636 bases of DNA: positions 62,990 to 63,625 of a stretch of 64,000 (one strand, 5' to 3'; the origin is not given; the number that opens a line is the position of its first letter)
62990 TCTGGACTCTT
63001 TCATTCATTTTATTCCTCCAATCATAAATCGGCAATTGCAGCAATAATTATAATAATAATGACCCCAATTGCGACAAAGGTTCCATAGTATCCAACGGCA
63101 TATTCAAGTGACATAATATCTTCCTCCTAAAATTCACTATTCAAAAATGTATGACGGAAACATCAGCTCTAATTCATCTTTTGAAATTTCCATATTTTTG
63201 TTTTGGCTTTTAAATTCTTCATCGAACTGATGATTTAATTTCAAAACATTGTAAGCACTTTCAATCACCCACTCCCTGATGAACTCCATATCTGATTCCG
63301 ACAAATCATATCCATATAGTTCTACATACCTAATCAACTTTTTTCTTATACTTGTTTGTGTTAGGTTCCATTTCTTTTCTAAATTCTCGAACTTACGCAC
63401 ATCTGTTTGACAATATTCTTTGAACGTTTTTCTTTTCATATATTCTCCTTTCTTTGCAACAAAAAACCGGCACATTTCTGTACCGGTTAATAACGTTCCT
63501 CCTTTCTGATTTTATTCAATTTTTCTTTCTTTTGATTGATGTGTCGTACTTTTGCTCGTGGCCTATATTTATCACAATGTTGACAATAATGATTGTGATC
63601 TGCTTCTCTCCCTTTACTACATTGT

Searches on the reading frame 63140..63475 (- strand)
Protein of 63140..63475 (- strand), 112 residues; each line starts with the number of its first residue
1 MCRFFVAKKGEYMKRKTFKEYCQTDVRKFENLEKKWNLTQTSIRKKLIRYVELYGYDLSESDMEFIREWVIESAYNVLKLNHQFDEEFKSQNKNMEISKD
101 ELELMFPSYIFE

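Call 58: find_encoding_contigs(protein=window:63140-63475:-, flank=10000, max_places=3)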
Protein window:63140-63475:- (112 aa): 1 contig read that carries it; 1 place shown.
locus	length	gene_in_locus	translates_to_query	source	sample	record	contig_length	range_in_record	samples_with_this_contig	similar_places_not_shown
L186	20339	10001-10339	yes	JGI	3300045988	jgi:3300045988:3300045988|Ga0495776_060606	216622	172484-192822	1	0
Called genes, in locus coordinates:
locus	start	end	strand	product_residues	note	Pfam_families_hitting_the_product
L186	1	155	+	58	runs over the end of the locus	-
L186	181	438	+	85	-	-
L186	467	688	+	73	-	-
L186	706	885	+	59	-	-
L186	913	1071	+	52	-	-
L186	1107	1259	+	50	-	-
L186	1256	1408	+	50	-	-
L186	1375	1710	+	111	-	-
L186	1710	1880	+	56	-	-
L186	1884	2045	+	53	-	-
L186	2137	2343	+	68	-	-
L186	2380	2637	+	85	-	-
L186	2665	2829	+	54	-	-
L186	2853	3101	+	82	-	-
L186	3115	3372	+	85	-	-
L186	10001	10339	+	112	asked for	-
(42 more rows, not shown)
